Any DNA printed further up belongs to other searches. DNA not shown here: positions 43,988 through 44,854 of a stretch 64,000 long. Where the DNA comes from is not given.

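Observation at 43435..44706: Pentaheme cytochrome c overlapping a His-rich 3-TM protein, a candidate membrane electron-entry module next to the nos locus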

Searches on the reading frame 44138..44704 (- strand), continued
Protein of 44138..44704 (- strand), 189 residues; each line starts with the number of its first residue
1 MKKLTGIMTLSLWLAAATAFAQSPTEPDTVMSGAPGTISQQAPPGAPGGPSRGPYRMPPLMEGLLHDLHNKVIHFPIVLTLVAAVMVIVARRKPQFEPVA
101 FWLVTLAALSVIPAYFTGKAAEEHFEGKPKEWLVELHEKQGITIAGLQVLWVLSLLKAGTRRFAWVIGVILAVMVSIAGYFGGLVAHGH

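Call 26: search_protein_families(library=pfam, alignment_id=A2, max_evalue=0.00001)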
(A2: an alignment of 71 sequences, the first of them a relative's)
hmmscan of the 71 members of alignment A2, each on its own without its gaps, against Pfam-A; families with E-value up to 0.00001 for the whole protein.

A. member 1, L014:8790-9563:+ (257 aa): 1 family
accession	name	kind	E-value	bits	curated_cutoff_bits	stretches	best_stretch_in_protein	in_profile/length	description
PF00873.25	ACR_tran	-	5.5e-32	110.9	28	1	95-238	883-1018/1021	AcrB/AcrD/AcrF family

B. families by the number of members that match (of 71 scanned): 72 families (the first 25 are shown)
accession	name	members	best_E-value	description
PF19335.5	HMBD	8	1.6e-12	Heavy metal binding domain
PF00873.25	ACR_tran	5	5.3e-245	AcrB/AcrD/AcrF family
PF00005.33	ABC_tran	4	3.1e-35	ABC transporter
PF00587.30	tRNA-synt_2b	3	7.6e-30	tRNA synthetase class II core domain (G, H, P, S and T)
PF04073.20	tRNA_edit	3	4.7e-28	Aminoacyl-tRNA editing domain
PF03129.25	HGTP_anticodon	3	5.4e-22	Anticodon binding domain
PF02463.25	SMC_N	3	8.5e-08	RecF/RecN/SMC N terminal domain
PF13304.12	AAA_21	3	1.7e-07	AAA domain, putative AbiEii toxin, Type IV TA system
PF01808.24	AICARFT_IMPCHas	2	3.2e-116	AICARFT/IMPCHase bienzyme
PF00202.27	Aminotran_3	2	7.8e-92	Aminotransferase class-III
PF02142.27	MGS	2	2e-27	MGS-like domain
PF01578.25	Cytochrom_C_asm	2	4.2e-26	Cytochrome C assembly protein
PF16327.10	CcmF_C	2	4e-18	Cytochrome c-type biogenesis protein CcmF C-terminal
PF13557.12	Phenol_MetA_deg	2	3.8e-08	Putative MetA-pathway of phenol degradation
PF01364.23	Peptidase_C25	1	1.6e-87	Peptidase family C25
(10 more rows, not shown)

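Call 27: fold_search(model_id=the predicted structure, library=pdb)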
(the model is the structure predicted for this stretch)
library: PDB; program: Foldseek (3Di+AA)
matches with E <= 10: 292; with E <= 0.001: 0
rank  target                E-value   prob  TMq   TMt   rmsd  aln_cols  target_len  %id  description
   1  6zmq                  1.5e-01  0.85  0.32  0.13   7.9       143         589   19  Cytochrome c Heme Lyase CcmF (released 2021-05-19)
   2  1m56_C                1.7e-01  0.87  0.41  0.31   9.8       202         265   13  Structure of cytochrome c oxidase from Rhodobactor sphaeroides (Wild Type) (released 2002-08-28)
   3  7ate_C                2.2e-01  0.89  0.43  0.33   9.7       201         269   13  Cytochrome c oxidase structure in P-state (released 2021-12-01)
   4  3t6g_D                2.7e-01  0.97  0.45  0.59   4.6       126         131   11  Structure of the complex between NSP3 (SHEP1) and p130Cas (released 2011-11-23)
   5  5weh_C                3.1e-01  0.87  0.46  0.35   9.3       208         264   15  Cytochrome c oxidase from Rhodobacter sphaeroides in the reduced state (released 2017-09-13)
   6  7au3_C                4.0e-01  0.89  0.48  0.36   7.8       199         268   14  Cytochrome c oxidase structure in F-state (released 2021-12-01)
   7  3cax                  4.5e-01  0.99  0.49  0.28   4.1       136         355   12  Crystal structure of uncharacterized protein PF0695 (released 2008-03-18)
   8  7jro_c                5.0e-01  0.69  0.35  0.28   7.2       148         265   13  Plant Mitochondrial complex IV from Vigna radiata (released 2021-01-20)
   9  6hwh_W                6.1e-01  0.82  0.42  0.43   4.9       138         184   13  Structure of a functional obligate respiratory supercomplex from Mycobacterium smegmatis (released 2018-11-07)
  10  8t1d_B                6.1e-01  0.38  0.23  0.10   7.8       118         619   16  Open-state cryo-EM structure of full-length human TRPV4 in complex with agonist 4a-PDD (released 2023-07-05)
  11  7tai_A                6.8e-01  0.63  0.37  0.19   6.7       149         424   12  Structure of STEAP2 in complex with ligands (released 2023-01-25)
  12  4xek_A                7.2e-01  0.84  0.37  0.49   6.2       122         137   12  Pyk2-FAT domain in complex with leupaxin LD4 motif (released 2015-12-30)
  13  8tn1_A                8.0e-01  0.82  0.42  0.51   4.2       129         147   12  De novo designed protein binds poly ADP ribose polymerase inhibitors (PARPi) - apo (released 2024-04-24)
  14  9n0k_A                8.4e-01  0.94  0.46  0.66   4.1       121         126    9  Crystal structure of KABLE triple mutant (Ile12Phe, Lys14Pro, Leu20Trp) (released 2025-08-20)
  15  8uck_c                8.4e-01  0.54  0.35  0.27   7.4       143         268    8  Komagataella pastoris Cytochrome c oxidase (9 subunits) in complex with human VMAT2 (released 2024-10-09)
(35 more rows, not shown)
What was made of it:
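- There are weak, non-significant Foldseek similarities to heme-handling membrane proteins: CcmF at E 0.15 and STEAP2 at E 0.68 (call 27).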

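Call 29: search_protein_families(library=pfam, alignment_id=A3, max_evalue=0.00001)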
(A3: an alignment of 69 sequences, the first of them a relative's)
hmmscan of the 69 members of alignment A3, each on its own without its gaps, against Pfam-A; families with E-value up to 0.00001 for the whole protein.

A. member 1, L014:10806-12359:+ (517 aa): 0 families

B. families by the number of members that match (of 69 scanned): 67 families (the first 25 are shown)
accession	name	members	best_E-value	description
PF02518.31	HATPase_c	10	4.3e-25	Histidine kinase-, DNA gyrase B-, and HSP90-like ATPase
PF00512.31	HisKA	7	8.2e-14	His Kinase A (phospho-acceptor) domain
PF18962.6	Por_Secre_tail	7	4.1e-13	Secretion system C-terminal sorting domain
PF00702.32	Hydrolase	6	4.5e-37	haloacid dehalogenase-like hydrolase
PF00122.25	E1-E2_ATPase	5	2.3e-59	E1-E2 ATPase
PF00873.25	ACR_tran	4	2.1e-235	AcrB/AcrD/AcrF family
PF07731.20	Cu-oxidase_2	3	2.5e-40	Multicopper oxidase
PF07732.21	Cu-oxidase_3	3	1e-38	Multicopper oxidase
PF13240.11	Zn_Ribbon_1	3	1.3e-12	zinc-ribbon domain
PF12773.13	DZR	3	1.1e-11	Double zinc ribbon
PF13248.11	Zn_ribbon_3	3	8.7e-09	zinc-ribbon domain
PF08282.18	Hydrolase_3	3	7.8e-08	haloacid dehalogenase-like hydrolase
PF01654.22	Cyt_bd_oxida_I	2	1.4e-172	Cytochrome bd terminal oxidase subunit I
PF01071.24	GARS_A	2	5.9e-76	Phosphoribosylglycinamide synthetase, ATP-grasp (A) domain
PF02321.23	OEP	2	5.4e-47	Outer membrane efflux protein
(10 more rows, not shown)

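Call 31: search_protein_families(library=pfam, max_evalue=0.001, proteins=[L076:1858-5034:+, L067:7816-8211:+, L032:15267-16772:+, L072:10067-11398:+, L028:4409-4909:+, L055:878-1687:+, L016:10422-12581:+, L021:7469-8455:+, L069:4534-5697:+, L077:8892-9599:+])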
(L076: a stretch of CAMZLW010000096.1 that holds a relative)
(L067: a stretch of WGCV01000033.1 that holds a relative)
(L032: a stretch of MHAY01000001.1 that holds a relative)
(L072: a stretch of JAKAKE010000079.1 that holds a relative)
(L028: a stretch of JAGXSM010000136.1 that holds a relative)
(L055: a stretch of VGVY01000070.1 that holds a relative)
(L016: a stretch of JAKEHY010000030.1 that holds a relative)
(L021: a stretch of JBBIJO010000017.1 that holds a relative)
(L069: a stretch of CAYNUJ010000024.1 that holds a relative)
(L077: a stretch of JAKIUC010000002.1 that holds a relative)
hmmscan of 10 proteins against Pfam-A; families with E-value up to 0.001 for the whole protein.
L076:1858-5034:+ (1058 aa): 1 family
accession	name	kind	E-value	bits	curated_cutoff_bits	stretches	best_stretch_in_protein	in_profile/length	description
PF00873.25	ACR_tran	-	8.9e-236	785.5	28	1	15-1042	1-1020/1021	AcrB/AcrD/AcrF family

L067:7816-8211:+ (131 aa): 1 family
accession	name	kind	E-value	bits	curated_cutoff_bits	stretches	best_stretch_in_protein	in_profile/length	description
PF19335.5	HMBD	-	2.2e-09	37.5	23.6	1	95-114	9-28/28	Heavy metal binding domain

L032:15267-16772:+ (501 aa): 6 families
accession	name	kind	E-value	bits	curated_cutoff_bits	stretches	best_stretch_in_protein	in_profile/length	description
PF16576.10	HlyD_D23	-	3.5e-74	249.1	30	1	105-314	2-213/214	Barrel-sandwich domain of CusB or HlyD membrane-fusion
PF19335.5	HMBD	-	3.2e-21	75.4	23.6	2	42-66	2-26/28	Heavy metal binding domain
PF13437.12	HlyD_3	-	5.1e-16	59.8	22.2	1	213-310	3-101/106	HlyD family secretion protein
PF16572.11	HlyD_D4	-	4.4e-08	33.3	26.4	1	152-204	2-53/55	Long alpha hairpin domain of cation efflux system protein, CusB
PF13533.13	Biotin_lipoyl_2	-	7.6e-06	26.1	29.8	1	125-153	3-30/32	Biotin-lipoyl like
PF00529.27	CusB_dom_1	-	2.9e-05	24.7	26.5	1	226-380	12-88/89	Cation efflux system protein CusB domain 1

L072:10067-11398:+ (443 aa): 1 family
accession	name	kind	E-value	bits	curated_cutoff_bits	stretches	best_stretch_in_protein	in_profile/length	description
PF02321.23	OEP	-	4.2e-29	102.1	22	2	35-216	1-187/187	Outer membrane efflux protein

L028:4409-4909:+ (166 aa): 0 families

L055:878-1687:+ (269 aa): 0 families

L016:10422-12581:+ (719 aa): 5 families
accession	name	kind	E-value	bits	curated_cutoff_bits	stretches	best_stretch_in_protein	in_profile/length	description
PF00122.25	E1-E2_ATPase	-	1.5e-52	178.2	28.1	1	212-391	2-179/181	E1-E2 ATPase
PF00702.32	Hydrolase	-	6.9e-35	121.6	26.4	1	409-621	1-191/191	haloacid dehalogenase-like hydrolase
PF19335.5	HMBD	-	2e-16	60.1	23.6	1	25-52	1-28/28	Heavy metal binding domain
PF08282.18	Hydrolase_3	-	7.4e-05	23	20.9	0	603-651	205-252/255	haloacid dehalogenase-like hydrolase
PF12710.13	HAD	-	9.8e-05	23.3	27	1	534-617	80-188/189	haloacid dehalogenase-like hydrolase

L021:7469-8455:+ (328 aa): 2 families
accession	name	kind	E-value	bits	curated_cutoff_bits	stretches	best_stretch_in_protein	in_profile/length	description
PF02518.31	HATPase_c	-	6.6e-24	84.9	26.4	1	214-326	2-108/111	Histidine kinase-, DNA gyrase B-, and HSP90-like ATPase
PF00512.31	HisKA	-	0.00016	22.1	26.9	0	101-144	2-46/66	His Kinase A (phospho-acceptor) domain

L069:4534-5697:+ (387 aa): 2 families
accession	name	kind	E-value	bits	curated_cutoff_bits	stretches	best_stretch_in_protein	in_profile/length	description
PF02687.27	FtsX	-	1.2e-16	61.2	25.5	1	263-380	3-120/120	FtsX-like permease C-terminal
PF12704.14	MacB_PCD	-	4.1e-12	47.2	27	1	18-207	1-192/207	MacB-like periplasmic core domain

L077:8892-9599:+ (235 aa): 8 families
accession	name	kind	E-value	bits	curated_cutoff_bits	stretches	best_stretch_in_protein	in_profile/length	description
PF00005.33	ABC_tran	-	3.8e-35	121.9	25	1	32-180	1-136/137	ABC transporter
PF02463.25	SMC_N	-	8.5e-08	32.3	40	1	41-224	23-211/220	RecF/RecN/SMC N terminal domain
PF13304.12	AAA_21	-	1.7e-07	32.1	27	0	137-213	222-301/304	AAA domain, putative AbiEii toxin, Type IV TA system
PF13401.12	AAA_22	-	1.7e-05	25.6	27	1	41-191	4-104/130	AAA domain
PF20703.3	nSTAND1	-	9e-05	22.7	27.1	1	33-61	24-52/379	Novel STAND NTPase 1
PF13555.12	AAA_29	-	0.00011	22.3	27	1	37-63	17-43/61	P-loop containing region of AAA domain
PF25199.1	nSTAND_NTPase5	-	0.00044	20.5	34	0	38-61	37-60/145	Novel STAND NTPase 5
PF03193.22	RsgA_GTPase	-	0.00086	19.6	30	0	27-67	92-131/174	RsgA GTPase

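Call 32: search_protein_families(library=pfam, max_evalue=0.001, proteins=[L053:7706-8062:-, L024:10468-11097:+, L068:6116-6790:+, L056:12182-13921:+, L056:8550-9014:-, L061:5378-5968:+, L028:6373-7953:+, L077:10395-12788:+, L039:1588-2205:+, L056:11136-12185:+])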
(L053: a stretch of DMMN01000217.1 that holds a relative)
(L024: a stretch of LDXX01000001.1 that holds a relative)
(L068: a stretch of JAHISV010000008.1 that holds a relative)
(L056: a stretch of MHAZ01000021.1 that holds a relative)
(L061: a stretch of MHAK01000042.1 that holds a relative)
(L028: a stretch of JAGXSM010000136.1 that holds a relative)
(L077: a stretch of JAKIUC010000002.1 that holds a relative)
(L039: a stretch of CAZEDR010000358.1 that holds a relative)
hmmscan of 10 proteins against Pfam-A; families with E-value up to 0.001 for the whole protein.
L053:7706-8062:- (118 aa): 0 families

L024:10468-11097:+ (209 aa): 5 families
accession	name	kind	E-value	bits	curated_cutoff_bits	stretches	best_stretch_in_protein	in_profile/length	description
PF13240.11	Zn_Ribbon_1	-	2.3e-11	43.6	25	2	2-23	1-22/23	zinc-ribbon domain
PF12773.13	DZR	-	7.3e-11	42.5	27.3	1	3-49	1-45/45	Double zinc ribbon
PF18912.6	DZR_2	-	1.5e-06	28.3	27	1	17-55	10-49/56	Double zinc ribbon domain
PF13248.11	Zn_ribbon_3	-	2.9e-06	27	27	1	31-51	5-25/26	zinc-ribbon domain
PF14803.11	Zn_ribbon_Nudix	-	0.00068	19.9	25.6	0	43-54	1-12/34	Nudix N-terminal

L068:6116-6790:+ (224 aa): 5 families
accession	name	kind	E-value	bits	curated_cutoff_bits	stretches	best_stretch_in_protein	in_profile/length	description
PF10080.14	FtrD-like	-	1.3e-22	80.2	26.3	1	121-222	1-99/101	Membrane iron-sulfur containing protein FtrD-like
PF13240.11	Zn_Ribbon_1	-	8.2e-06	25.9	25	1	4-24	2-22/23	zinc-ribbon domain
PF12773.13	DZR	-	2.5e-05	24.8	27.3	1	4-26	1-23/45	Double zinc ribbon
PF13248.11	Zn_ribbon_3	-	0.00018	21.3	27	1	1-25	2-26/26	zinc-ribbon domain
PF24460.1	DUF7575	-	0.00024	20.8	28.5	0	3-25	5-27/28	Domain of unknown function (DUF7575)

L056:12182-13921:+ (579 aa): 4 families
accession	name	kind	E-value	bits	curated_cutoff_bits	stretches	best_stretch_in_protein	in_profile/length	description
PF07732.21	Cu-oxidase_3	-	1.7e-33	115.6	21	1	42-157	2-118/119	Multicopper oxidase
PF07731.20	Cu-oxidase_2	-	2e-26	92.8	20.4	1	355-480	8-135/137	Multicopper oxidase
PF18962.6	Por_Secre_tail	-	2.6e-11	44.1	27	1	501-576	2-74/75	Secretion system C-terminal sorting domain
PF00394.28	Cu-oxidase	-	6e-06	26.9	21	1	209-295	63-143/157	Multicopper oxidase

L056:8550-9014:- (154 aa): 0 families

L061:5378-5968:+ (196 aa): 0 families

L028:6373-7953:+ (526 aa): 1 family
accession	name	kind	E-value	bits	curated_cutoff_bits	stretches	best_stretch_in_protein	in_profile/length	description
PF18962.6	Por_Secre_tail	-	2.6e-08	34.5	27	1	448-522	2-73/75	Secretion system C-terminal sorting domain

L077:10395-12788:+ (797 aa): 2 families
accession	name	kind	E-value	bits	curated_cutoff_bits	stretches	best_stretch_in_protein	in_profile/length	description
PF01578.25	Cytochrom_C_asm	-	7.3e-26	91.5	29.9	1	88-340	5-204/212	Cytochrome C assembly protein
PF16327.10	CcmF_C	-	1.3e-24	87.5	28.7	1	387-633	14-282/323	Cytochrome c-type biogenesis protein CcmF C-terminal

L039:1588-2205:+ (205 aa): 0 families

L056:11136-12185:+ (349 aa): 1 family
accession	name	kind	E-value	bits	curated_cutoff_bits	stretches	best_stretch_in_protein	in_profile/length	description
PF04055.27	Radical_SAM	-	5.4e-19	69.4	29.5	1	42-203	2-163/166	Radical SAM superfamily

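Call 38: search_protein_representatives(alignment_id=A1)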
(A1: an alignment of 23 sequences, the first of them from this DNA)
Query: 23 sequences, 193 profile positions. Proteins with E-value up to 0.001 (for the whole library): 1432; up to 1e-10: 175; up to 1e-30: 79. The best 150 are listed.
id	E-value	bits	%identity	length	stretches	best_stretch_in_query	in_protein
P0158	1.8e-74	265.9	-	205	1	40-193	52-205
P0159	5.3e-62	225.2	-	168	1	51-193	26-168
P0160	8.4e-58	211.5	-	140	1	61-193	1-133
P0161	9.7e-55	201.5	-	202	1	47-193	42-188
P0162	7.8e-54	198.6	-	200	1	8-193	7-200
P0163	4.3e-53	196.2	-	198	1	9-192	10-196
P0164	1.5e-52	194.4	-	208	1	37-193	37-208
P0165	1.2e-51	191.5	-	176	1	43-192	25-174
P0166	6.4e-50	185.8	-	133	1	61-193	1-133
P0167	5.9e-49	182.7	-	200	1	5-192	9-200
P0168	7.0e-48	179.2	-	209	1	49-193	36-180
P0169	1.1e-47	178.5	-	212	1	8-192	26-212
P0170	1.6e-47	178.0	-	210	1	9-192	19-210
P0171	3.3e-47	177.0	-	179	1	34-193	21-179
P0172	3.9e-47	176.7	-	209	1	12-192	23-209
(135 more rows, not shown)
